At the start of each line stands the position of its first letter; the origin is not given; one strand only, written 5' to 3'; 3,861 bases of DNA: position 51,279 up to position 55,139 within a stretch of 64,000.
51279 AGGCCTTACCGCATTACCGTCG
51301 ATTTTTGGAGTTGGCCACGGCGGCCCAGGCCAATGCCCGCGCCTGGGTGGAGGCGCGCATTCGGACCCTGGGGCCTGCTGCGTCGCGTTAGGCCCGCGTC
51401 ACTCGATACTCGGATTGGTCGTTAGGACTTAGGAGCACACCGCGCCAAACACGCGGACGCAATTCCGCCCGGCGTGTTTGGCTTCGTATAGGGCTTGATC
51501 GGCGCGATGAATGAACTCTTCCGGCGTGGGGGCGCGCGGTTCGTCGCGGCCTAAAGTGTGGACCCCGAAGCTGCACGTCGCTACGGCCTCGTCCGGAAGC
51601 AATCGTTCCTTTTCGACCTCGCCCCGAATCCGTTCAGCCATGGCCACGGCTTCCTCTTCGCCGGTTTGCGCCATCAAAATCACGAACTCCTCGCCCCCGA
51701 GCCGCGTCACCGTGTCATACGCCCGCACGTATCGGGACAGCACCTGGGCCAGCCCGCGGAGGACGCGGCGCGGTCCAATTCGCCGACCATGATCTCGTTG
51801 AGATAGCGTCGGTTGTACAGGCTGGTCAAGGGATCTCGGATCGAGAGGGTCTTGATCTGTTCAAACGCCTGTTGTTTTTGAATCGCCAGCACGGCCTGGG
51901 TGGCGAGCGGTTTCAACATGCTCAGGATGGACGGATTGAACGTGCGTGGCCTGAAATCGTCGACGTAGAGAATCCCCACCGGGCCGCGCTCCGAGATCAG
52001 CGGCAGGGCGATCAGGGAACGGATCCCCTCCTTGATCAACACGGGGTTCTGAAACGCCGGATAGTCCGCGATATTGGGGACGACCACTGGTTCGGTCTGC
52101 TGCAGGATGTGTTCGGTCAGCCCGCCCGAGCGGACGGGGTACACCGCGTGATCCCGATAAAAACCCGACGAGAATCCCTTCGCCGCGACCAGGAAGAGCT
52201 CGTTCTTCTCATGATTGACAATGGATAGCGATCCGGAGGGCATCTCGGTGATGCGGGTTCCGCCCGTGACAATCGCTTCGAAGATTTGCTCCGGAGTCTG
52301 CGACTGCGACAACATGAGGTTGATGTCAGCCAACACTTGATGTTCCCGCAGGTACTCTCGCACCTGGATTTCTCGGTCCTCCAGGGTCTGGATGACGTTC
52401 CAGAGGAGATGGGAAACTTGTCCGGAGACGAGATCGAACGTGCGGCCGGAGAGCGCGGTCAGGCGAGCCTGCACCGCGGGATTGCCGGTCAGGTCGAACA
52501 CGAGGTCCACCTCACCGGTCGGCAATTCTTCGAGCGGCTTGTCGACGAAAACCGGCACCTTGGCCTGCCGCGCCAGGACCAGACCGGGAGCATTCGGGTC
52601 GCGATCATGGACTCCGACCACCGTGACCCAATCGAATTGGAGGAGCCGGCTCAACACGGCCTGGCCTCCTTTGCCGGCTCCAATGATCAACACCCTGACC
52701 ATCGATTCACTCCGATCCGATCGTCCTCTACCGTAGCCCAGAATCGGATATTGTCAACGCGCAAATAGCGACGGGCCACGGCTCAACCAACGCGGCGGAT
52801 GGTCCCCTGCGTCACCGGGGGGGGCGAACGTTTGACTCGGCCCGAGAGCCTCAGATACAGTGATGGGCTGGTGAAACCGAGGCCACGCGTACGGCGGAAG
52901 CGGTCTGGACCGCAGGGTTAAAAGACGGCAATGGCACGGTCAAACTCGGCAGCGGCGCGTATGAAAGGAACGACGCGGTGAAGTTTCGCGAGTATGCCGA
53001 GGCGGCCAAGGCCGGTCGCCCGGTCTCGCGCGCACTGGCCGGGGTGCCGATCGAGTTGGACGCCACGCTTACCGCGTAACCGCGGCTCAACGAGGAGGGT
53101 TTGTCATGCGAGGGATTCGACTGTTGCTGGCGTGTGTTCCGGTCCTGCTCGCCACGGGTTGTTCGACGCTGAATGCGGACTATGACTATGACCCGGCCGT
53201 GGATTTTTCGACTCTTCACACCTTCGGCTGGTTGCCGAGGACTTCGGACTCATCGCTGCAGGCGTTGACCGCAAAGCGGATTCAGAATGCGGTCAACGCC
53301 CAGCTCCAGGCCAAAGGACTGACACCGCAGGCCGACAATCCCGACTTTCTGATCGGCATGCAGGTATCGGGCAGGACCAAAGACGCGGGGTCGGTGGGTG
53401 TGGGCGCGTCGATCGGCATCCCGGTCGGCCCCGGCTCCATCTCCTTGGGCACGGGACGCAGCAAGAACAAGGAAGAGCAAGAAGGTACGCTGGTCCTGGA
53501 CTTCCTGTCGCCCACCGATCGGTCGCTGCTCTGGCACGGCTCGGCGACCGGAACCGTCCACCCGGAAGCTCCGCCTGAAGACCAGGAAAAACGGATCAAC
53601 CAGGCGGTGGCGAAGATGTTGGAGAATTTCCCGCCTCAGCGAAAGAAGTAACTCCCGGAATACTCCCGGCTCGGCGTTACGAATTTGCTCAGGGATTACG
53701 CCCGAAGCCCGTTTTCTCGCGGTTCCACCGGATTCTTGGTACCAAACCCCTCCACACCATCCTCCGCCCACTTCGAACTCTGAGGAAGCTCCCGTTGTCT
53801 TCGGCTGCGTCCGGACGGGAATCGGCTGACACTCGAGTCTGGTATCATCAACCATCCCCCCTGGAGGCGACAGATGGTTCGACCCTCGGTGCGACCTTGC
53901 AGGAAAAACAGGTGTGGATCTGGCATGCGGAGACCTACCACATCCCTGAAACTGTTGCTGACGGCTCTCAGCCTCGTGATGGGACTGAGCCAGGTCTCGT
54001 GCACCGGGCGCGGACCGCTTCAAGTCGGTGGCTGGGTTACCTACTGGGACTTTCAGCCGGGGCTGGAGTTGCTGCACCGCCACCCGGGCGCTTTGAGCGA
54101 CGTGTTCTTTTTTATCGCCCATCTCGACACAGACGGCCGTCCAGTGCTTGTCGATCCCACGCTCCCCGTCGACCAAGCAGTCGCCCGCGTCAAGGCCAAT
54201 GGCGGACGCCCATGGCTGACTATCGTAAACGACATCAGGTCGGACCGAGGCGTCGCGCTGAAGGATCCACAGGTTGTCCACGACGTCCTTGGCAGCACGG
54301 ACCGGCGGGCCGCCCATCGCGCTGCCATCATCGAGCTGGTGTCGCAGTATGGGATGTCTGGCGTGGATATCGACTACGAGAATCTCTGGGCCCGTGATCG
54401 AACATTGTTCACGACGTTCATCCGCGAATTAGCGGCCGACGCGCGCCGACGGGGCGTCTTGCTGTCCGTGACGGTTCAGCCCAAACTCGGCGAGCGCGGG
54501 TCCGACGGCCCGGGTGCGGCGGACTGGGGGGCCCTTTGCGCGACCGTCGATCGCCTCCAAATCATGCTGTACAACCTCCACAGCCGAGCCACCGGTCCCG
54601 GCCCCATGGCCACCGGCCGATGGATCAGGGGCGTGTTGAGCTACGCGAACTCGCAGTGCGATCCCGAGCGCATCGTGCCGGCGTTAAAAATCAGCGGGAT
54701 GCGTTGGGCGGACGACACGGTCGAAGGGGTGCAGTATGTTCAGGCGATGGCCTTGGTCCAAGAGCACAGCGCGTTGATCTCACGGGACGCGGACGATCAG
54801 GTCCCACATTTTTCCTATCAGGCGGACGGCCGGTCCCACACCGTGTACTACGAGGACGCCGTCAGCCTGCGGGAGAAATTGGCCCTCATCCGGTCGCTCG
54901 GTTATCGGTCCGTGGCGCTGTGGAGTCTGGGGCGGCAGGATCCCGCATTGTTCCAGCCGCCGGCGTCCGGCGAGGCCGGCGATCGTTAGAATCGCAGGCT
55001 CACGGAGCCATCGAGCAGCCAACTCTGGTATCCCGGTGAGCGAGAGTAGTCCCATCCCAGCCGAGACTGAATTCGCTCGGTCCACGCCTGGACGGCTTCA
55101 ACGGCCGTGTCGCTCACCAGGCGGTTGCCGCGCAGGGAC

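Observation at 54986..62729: PNAG-like operon in which PgaA and PgaB functions are fused into one TPR/CE4/beta-barrel protein and the synthase carries an N-terminal PilZ domain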

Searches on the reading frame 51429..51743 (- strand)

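Call 54: search_protein_families(library=pfam, proteins=[window:51429-51743:-], max_evalue=0.001)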
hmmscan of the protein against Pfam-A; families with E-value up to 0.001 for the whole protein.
window:51429-51743:- (104 aa): 1 family
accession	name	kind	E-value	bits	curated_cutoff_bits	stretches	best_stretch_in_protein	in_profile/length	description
PF00990.26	GGDEF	-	1.4e-17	64.4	23.8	1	2-94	66-160/161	Diguanylate cyclase, GGDEF domain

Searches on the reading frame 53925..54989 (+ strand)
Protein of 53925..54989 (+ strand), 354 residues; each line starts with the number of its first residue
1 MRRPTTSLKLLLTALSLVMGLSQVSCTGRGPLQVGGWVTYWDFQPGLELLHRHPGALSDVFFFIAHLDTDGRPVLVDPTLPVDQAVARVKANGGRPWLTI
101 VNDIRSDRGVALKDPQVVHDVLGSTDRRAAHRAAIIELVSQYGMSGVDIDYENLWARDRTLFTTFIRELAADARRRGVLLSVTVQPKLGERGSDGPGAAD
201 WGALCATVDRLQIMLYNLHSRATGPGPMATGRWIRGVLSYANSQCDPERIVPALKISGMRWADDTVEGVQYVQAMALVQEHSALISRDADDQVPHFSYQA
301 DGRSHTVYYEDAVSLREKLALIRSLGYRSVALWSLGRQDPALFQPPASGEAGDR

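Call 3: search_protein_families(library=pfam, proteins=[window:53925-54989:+], max_evalue=0.01)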
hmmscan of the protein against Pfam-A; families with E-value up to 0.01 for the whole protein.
window:53925-54989:+ (354 aa): 1 family
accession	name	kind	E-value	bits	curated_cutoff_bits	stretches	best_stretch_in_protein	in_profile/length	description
PF00704.34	Glyco_hydro_18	-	1.8e-19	71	29.6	1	121-336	83-315/317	Glycosyl hydrolases family 18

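Call 6: search_protein_families(library=ncbifam, proteins=[window:53925-54989:+], max_evalue=0.01)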
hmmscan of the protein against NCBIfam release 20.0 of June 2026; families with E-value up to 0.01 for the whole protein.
window:53925-54989:+ (354 aa): 0 families

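Call 37: search_solved_structures(query=window:53925-54986:+, max_evalue=0.01, show_alignments=2)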
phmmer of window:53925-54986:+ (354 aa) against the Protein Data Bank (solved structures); distinct sequences matched with E-value up to 0.01: 12.
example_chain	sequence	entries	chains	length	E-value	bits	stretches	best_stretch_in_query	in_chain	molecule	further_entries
3cz8_A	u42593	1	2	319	1.3e-23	86.9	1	115-335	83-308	Putative sporulation-specific glycosylase ydhD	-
4q6t_A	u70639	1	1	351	5.2e-21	78.4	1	85-344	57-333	Glycosyl hydrolase, family 18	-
5jh8_A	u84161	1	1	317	8.2e-21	77.7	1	119-345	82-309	Probable chitinase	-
4s3j_A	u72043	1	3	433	7.1e-20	74.7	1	132-340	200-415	Cortical-lytic enzyme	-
4wiw_A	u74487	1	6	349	8.6e-16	61.2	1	140-339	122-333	Glycoside hydrolase family 18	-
4s3k_A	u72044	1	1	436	7.8e-14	54.8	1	121-340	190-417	Spore germination protein YaaH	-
3bxw_B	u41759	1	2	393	1.7e-08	37.2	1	121-337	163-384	Chitinase domain-containing protein 1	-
8hw6_A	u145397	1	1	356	0.0013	21.1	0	114-221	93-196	Chitinase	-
8xbd_B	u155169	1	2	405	0.0038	19.6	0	127-218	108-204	GH18 chitinase-like superfamily protein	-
5xep_A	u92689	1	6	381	0.0067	18.8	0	120-176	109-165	Chitinase-3-like protein 1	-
3sim_A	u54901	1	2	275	0.0072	18.7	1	134-186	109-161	Protein, Family 18 Chitinase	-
5wus_A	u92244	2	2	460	0.0078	18.6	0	270-339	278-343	Chitinase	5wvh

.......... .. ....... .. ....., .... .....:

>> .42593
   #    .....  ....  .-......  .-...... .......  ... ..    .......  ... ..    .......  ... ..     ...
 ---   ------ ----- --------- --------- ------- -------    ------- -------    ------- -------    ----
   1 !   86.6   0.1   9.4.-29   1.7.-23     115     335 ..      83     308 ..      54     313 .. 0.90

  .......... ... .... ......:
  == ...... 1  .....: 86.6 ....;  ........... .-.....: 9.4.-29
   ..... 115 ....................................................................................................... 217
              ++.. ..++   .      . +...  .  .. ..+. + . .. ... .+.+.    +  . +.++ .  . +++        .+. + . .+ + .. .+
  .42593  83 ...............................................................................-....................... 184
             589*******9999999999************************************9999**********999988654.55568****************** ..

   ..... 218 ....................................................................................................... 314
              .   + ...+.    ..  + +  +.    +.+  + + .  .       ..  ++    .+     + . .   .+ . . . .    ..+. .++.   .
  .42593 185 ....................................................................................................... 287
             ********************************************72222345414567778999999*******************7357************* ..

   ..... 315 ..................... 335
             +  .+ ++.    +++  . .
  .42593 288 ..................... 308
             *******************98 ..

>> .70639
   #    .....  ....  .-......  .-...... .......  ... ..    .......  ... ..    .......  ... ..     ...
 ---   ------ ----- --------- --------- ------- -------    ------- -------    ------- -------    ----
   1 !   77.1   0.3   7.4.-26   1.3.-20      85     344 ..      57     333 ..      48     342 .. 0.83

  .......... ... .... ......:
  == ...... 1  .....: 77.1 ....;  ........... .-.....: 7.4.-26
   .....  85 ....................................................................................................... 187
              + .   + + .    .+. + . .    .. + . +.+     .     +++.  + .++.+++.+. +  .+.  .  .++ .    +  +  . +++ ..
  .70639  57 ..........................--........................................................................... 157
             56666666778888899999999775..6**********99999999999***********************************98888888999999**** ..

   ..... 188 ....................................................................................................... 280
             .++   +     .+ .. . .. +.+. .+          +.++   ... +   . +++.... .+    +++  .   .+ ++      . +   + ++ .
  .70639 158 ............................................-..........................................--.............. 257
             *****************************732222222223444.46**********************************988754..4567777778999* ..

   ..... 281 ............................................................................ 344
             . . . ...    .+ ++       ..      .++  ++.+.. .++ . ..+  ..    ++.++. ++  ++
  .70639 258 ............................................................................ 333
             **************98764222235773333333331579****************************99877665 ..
